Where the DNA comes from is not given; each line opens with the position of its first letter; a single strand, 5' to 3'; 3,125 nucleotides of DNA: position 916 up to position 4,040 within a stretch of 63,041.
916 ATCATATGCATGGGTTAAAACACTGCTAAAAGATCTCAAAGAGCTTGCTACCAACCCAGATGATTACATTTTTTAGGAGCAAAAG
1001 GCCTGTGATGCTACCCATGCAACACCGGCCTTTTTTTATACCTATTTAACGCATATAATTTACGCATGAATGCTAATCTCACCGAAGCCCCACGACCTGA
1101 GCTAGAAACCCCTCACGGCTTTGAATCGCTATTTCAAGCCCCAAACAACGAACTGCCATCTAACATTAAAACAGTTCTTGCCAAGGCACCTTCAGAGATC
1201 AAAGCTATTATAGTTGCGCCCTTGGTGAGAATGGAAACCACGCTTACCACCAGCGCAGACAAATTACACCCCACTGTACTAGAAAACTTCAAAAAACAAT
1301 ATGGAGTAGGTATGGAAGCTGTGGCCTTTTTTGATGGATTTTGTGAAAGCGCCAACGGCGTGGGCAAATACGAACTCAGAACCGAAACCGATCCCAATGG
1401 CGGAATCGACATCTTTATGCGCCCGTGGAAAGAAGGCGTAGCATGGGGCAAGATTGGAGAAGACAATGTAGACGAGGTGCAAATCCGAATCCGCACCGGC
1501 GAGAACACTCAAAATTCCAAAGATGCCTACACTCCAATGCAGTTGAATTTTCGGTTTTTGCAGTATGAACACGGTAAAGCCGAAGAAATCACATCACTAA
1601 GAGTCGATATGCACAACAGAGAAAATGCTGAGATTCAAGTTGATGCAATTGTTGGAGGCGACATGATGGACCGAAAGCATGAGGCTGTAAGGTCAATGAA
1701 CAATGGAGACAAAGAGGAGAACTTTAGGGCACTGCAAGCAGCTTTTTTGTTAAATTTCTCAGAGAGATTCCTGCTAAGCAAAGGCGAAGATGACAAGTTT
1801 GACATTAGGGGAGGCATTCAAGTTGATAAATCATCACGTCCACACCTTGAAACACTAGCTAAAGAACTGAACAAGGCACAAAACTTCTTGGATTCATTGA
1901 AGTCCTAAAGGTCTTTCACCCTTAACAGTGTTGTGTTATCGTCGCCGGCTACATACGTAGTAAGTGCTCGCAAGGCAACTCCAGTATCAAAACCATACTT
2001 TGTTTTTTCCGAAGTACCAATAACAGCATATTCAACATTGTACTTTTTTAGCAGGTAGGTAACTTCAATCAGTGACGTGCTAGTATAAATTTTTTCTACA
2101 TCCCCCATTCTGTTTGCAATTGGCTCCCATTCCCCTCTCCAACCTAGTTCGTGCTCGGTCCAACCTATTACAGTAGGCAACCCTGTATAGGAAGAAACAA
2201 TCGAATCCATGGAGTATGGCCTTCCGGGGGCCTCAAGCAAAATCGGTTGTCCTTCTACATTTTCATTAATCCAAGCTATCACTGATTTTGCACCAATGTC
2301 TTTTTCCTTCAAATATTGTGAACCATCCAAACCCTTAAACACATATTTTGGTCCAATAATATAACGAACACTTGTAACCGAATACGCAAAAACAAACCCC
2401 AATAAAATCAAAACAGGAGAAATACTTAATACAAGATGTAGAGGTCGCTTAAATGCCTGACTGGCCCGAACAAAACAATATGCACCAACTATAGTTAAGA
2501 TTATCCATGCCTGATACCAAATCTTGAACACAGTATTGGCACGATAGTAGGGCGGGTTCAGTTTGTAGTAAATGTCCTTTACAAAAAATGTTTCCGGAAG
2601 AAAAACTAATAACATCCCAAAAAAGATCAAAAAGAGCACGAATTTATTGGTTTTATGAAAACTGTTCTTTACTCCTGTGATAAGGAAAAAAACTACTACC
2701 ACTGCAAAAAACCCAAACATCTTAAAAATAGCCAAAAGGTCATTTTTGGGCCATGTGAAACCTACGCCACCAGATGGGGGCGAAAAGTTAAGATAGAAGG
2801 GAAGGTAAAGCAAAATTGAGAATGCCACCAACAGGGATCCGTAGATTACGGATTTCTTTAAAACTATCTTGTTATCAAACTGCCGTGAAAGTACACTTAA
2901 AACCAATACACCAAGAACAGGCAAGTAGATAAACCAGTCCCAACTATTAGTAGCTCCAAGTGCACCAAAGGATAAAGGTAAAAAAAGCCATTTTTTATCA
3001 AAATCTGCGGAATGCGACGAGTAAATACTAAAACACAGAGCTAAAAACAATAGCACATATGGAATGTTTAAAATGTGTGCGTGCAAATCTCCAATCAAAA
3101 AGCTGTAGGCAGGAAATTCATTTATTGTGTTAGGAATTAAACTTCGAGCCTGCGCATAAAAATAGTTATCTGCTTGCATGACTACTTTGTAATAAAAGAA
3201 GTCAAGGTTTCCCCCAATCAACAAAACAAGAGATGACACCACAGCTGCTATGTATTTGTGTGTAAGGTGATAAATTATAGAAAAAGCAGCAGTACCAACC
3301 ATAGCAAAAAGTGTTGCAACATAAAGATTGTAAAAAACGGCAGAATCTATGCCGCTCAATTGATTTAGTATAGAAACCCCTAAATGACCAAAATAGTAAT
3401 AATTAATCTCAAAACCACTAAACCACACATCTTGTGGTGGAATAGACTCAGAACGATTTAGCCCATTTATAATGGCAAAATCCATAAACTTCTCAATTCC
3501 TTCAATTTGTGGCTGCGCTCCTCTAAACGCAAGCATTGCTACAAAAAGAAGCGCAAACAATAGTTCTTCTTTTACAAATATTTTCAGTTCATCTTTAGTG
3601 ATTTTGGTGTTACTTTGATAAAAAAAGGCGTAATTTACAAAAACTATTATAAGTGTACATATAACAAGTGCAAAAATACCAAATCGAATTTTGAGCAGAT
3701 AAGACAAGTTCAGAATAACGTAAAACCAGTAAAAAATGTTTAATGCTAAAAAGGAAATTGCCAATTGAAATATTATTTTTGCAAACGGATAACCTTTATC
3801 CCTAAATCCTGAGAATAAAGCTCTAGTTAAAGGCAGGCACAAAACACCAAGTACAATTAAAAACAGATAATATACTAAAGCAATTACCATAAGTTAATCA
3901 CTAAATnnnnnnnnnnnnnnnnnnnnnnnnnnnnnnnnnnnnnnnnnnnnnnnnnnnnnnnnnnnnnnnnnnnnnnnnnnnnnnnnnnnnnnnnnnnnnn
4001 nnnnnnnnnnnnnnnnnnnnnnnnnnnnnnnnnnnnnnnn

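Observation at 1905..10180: Three-gene surface operon: GH5-like/dockerin/beta-propeller giant, cohesin-like + CBM anchor protein, YYY membrane protein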

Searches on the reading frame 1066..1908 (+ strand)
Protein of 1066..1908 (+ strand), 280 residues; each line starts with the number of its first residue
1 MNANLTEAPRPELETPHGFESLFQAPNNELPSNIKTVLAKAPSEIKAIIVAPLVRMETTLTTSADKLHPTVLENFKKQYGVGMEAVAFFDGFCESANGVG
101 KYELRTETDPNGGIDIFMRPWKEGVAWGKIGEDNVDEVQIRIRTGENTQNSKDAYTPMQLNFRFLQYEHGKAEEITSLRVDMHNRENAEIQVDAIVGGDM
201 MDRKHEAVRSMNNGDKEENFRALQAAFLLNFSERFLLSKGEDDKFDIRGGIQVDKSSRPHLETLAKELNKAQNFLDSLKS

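Call 15: search_protein_families(library=pfam, proteins=[window:1066-1908:+], max_evalue=0.01)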
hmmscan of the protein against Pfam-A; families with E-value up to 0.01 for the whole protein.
window:1066-1908:+ (280 aa): 0 families

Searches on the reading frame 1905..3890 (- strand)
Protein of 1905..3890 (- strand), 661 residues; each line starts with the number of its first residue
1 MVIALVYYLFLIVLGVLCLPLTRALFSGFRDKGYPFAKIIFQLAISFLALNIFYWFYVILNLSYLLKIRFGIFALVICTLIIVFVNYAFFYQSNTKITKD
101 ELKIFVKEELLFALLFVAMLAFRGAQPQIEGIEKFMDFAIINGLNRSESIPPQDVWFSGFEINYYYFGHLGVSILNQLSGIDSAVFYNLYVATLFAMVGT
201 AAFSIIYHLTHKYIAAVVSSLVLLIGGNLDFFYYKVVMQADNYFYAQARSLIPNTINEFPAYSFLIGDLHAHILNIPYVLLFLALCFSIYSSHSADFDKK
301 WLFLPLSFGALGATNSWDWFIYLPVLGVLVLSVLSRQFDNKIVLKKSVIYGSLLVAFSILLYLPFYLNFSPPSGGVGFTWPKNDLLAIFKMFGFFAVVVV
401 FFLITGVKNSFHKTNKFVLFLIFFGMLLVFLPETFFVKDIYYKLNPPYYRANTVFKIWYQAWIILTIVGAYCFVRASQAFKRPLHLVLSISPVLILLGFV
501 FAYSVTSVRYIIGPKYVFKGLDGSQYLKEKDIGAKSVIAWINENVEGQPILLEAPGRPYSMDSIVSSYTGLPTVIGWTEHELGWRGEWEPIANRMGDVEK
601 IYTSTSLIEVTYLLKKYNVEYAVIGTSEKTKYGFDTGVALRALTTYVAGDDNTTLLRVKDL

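Call 6: search_protein_families(library=pfam, proteins=[window:1905-3890:-], max_evalue=1)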
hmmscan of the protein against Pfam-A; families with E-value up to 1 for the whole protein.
window:1905-3890:- (661 aa): 2 families
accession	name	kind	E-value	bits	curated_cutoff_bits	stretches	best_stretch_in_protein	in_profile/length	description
PF10060.15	DUF2298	-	1.4e-93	315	27.8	2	58-407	5-387/488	Uncharacterized membrane protein (DUF2298)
PF01023.25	S_100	-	0.028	14.4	22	1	77-110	5-38/45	S-100/ICaBP type calcium binding domain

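Call 7: search_protein_families(library=ncbifam, proteins=[window:1905-3890:-], max_evalue=1)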
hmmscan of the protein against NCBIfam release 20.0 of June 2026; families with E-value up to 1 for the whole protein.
window:1905-3890:- (661 aa): 1 family
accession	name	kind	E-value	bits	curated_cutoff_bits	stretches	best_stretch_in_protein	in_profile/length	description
TIGR03662.1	Chlor_Arch_YYY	subfamily_domain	7.3e-130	434.8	300.25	2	5-418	6-440/727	chlor_Arch_YYY domain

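Call 10: search_solved_structures(query=window:1905-3890:-, max_evalue=1, show_alignments=2)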
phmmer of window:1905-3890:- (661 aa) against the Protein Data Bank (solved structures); distinct sequences matched with E-value up to 1: 0.

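Call 16: find_encoding_contigs(protein=window:1905-3890:-, flank=10000, max_places=6)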
Protein window:1905-3890:- (661 aa): no gene with exactly this product is on record in the collection.

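Call 108: search_solved_structures(query=A9, max_evalue=10, show_alignments=1)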
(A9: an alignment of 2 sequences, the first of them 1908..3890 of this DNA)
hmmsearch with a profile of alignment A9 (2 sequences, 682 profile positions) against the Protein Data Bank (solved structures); distinct sequences matched with E-value up to 10: 0.
